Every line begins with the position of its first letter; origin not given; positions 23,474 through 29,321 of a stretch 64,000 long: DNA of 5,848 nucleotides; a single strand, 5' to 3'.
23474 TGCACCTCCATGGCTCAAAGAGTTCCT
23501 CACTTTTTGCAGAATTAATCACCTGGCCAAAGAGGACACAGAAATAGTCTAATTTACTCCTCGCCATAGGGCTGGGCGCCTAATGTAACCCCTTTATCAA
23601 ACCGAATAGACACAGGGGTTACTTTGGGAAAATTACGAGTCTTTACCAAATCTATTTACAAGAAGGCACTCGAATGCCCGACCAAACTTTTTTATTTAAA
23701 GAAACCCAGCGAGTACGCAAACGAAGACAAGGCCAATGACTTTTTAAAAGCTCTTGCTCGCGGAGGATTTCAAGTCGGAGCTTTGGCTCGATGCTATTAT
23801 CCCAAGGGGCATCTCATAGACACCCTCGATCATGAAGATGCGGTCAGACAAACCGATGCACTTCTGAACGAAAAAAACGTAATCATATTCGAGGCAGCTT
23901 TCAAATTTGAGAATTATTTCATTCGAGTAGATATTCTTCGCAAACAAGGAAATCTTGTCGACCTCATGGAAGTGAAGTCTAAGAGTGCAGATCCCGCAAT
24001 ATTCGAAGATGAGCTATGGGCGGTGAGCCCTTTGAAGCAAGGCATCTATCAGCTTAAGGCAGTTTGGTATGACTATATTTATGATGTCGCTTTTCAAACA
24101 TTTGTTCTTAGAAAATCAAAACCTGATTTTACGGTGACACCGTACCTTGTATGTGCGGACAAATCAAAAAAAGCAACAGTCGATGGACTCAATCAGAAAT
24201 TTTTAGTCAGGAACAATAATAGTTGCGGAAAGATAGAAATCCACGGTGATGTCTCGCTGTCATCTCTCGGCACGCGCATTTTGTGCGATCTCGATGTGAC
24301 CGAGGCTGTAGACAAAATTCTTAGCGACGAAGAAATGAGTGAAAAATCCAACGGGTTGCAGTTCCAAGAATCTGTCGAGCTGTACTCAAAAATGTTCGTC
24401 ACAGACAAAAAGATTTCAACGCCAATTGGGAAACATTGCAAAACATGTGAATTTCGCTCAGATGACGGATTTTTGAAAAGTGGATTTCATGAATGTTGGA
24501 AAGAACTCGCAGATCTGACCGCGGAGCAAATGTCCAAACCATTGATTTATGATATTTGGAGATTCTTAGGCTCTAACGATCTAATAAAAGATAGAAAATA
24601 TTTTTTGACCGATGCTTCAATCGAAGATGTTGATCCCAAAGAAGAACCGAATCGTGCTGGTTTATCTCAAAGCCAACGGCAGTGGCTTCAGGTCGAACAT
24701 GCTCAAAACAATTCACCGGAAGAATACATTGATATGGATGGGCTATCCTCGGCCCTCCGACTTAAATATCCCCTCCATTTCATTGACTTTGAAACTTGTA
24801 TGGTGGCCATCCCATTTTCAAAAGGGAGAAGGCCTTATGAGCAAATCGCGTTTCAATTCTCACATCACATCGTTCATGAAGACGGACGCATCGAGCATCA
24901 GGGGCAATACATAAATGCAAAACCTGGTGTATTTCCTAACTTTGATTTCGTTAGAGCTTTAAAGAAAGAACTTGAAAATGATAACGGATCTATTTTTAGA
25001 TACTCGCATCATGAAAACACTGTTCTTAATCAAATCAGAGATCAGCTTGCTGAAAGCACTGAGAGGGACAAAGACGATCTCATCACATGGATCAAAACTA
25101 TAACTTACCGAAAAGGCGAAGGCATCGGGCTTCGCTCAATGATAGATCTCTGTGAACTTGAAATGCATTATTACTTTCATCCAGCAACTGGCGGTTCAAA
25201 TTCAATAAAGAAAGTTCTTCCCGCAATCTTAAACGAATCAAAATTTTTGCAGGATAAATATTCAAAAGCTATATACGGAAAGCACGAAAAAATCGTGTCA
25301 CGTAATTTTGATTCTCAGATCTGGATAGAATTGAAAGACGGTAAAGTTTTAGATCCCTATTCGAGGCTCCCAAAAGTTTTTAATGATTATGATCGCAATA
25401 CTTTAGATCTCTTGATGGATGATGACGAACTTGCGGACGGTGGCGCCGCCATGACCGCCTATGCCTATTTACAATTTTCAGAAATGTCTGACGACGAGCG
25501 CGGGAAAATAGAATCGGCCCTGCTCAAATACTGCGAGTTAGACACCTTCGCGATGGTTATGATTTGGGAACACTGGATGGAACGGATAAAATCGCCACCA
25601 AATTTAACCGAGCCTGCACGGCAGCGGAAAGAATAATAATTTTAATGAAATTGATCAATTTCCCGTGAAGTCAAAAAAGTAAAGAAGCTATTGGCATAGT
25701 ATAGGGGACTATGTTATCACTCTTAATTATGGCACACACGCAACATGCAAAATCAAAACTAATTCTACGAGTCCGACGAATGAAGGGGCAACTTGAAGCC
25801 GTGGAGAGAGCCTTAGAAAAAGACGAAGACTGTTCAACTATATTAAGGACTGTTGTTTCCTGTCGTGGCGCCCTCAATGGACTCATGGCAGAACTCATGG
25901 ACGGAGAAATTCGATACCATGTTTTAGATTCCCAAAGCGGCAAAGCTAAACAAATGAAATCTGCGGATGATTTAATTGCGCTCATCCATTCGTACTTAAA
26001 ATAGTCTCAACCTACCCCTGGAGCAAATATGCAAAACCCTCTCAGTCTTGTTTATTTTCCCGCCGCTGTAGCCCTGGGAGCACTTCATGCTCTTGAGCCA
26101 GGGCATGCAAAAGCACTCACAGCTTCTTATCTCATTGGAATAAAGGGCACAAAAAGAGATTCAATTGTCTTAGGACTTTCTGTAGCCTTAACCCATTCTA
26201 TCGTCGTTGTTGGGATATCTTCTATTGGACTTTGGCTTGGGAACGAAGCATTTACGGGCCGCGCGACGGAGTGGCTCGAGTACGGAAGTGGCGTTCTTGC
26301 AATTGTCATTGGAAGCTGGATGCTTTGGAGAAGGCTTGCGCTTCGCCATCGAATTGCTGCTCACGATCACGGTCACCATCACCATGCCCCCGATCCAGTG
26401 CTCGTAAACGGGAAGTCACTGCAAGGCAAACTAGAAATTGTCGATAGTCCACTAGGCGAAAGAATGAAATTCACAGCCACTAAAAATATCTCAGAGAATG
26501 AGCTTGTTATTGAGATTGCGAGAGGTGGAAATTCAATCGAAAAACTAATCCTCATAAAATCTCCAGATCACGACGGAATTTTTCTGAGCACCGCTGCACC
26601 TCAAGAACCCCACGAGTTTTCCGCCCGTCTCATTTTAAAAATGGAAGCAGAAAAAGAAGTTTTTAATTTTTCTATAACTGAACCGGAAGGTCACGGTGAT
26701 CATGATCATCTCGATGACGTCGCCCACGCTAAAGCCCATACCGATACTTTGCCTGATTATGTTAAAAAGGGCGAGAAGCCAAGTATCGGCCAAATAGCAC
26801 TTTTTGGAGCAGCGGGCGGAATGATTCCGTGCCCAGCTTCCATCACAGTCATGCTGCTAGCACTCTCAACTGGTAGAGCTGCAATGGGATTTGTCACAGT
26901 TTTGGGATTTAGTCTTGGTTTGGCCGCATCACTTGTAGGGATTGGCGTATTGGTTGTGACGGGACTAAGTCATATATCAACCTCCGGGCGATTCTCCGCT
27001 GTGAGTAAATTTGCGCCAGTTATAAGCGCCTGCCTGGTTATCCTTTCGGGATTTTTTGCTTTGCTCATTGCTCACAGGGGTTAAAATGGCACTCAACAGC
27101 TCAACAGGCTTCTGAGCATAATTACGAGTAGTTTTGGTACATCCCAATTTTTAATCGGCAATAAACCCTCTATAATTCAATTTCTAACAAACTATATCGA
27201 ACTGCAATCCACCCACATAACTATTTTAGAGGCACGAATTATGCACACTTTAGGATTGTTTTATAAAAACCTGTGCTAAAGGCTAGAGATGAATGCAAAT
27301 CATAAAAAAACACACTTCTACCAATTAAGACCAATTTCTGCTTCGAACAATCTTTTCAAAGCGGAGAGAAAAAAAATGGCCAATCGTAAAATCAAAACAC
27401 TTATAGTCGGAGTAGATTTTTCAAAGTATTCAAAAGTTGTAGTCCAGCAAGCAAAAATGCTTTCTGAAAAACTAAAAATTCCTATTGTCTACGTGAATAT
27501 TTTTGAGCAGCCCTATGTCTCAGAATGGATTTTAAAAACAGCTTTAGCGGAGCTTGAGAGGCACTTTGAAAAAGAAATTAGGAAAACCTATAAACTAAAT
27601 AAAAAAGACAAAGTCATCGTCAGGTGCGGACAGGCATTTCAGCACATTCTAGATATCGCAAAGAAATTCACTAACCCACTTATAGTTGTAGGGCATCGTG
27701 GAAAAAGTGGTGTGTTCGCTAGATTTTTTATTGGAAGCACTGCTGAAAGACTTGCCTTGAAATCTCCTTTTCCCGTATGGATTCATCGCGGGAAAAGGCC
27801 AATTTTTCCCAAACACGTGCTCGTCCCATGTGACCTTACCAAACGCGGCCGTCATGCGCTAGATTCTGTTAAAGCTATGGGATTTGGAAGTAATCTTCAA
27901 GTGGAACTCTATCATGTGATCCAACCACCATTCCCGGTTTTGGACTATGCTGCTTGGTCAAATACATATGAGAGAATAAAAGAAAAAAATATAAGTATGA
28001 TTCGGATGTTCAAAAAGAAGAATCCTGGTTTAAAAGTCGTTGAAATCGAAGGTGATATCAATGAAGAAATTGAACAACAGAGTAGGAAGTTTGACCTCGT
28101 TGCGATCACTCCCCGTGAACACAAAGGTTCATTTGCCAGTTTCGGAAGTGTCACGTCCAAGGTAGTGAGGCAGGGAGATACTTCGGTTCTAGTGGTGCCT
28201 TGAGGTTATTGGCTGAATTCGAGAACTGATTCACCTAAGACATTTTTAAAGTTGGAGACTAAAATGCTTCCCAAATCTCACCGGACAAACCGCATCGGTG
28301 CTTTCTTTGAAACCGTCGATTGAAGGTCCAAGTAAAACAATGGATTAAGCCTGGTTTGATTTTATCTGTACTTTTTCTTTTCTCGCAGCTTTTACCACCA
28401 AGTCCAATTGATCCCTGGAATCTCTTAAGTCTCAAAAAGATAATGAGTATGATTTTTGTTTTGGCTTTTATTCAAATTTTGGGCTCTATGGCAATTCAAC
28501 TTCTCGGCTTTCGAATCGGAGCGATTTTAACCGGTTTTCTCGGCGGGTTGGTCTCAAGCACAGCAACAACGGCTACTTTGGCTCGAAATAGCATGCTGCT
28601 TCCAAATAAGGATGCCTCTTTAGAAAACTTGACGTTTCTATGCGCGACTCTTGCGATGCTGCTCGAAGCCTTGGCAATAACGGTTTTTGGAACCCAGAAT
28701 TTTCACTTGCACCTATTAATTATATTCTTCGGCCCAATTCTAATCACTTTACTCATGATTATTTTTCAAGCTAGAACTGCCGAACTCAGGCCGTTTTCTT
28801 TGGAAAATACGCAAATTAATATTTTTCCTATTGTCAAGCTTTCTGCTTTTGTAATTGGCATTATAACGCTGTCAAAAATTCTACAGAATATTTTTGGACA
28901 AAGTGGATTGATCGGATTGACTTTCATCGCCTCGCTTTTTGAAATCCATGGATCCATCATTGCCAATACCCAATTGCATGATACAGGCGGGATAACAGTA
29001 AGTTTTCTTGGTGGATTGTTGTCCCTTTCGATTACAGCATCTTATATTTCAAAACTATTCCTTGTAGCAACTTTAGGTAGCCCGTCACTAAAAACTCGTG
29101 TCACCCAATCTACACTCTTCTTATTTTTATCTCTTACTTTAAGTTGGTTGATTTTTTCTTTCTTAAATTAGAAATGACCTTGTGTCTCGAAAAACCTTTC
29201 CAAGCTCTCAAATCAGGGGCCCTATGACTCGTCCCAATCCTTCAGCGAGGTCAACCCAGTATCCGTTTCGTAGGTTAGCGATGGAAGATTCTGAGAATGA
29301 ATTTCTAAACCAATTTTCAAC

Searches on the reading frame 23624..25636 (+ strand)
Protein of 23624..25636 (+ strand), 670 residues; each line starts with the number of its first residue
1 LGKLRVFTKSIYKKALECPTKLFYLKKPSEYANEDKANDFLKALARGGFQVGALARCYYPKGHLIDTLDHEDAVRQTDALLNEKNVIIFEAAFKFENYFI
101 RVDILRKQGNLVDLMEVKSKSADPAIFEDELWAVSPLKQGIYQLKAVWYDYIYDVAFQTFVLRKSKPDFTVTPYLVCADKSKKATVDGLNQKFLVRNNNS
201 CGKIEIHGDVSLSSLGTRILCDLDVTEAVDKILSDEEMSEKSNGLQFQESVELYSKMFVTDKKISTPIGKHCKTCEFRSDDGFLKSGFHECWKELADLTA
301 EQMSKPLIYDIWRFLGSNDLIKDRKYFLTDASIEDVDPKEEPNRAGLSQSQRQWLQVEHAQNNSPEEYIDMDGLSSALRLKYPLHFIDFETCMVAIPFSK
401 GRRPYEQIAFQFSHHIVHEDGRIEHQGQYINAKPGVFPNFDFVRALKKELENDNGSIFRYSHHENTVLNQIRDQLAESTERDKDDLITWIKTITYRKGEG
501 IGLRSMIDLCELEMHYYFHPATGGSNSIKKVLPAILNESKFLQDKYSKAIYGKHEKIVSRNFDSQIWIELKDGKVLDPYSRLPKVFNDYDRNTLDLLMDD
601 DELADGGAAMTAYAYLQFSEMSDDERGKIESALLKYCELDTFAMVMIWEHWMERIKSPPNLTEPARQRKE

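Call 70: search_protein_families(library=pfam, proteins=[window:23624-25636:+], max_evalue=0.00001)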
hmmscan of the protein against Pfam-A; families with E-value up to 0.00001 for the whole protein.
window:23624-25636:+ (670 aa): 1 family
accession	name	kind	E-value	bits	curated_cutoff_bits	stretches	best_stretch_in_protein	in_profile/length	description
PF11074.14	DUF2779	-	3e-24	86.1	23.3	1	385-527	1-126/126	Domain of unknown function(DUF2779)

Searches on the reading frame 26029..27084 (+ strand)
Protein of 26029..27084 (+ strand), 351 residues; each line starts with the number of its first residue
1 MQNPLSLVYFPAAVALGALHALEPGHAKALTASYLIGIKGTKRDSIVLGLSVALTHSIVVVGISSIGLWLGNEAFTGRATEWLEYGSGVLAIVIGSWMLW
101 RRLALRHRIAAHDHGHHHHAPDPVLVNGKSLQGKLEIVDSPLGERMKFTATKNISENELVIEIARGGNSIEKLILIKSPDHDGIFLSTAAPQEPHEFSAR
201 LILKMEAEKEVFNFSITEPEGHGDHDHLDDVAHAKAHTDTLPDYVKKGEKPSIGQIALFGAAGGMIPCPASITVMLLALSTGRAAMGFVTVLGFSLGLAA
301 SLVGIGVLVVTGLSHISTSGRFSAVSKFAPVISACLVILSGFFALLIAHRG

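Call 70: search_protein_families(library=pfam, proteins=[window:26029-27084:+], max_evalue=0.00001)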
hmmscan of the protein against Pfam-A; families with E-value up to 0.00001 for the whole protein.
window:26029-27084:+ (351 aa): 2 families
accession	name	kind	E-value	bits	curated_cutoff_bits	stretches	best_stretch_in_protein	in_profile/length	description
PF03824.22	NicO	-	1.4e-17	64.4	27.7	1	12-118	7-119/287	High-affinity nickel-transport protein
PF13386.12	DsbD_2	-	2.6e-06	27.9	24.9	1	246-315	109-180/199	Cytochrome C biogenesis protein transmembrane region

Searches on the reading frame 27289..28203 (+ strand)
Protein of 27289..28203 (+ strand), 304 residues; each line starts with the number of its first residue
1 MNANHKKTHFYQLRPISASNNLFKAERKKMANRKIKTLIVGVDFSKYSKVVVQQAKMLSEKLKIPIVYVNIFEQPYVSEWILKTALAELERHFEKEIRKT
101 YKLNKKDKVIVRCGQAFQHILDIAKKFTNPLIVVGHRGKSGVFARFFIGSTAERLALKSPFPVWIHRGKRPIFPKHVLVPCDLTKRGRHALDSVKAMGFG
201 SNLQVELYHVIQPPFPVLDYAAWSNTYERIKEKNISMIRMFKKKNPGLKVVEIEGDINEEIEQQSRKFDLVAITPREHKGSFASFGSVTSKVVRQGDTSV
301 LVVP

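Call 70: search_protein_families(library=pfam, proteins=[window:27289-28203:+], max_evalue=0.00001)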
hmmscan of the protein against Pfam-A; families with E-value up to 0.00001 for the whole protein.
window:27289-28203:+ (304 aa): 1 family
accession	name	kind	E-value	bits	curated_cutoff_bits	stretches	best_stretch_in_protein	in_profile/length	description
PF00582.32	Usp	-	4.5e-30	105.5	24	2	35-165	2-139/141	Universal stress protein family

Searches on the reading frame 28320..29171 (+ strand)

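Call 70: search_protein_families(library=pfam, proteins=[window:28320-29171:+], max_evalue=0.00001)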
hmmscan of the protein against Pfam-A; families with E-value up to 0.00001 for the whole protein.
window:28320-29171:+ (283 aa): 1 family
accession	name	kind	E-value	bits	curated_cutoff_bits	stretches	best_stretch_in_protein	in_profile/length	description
PF13194.11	DUF4010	-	3.3e-27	96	30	1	48-253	3-210/210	Domain of unknown function (DUF4010)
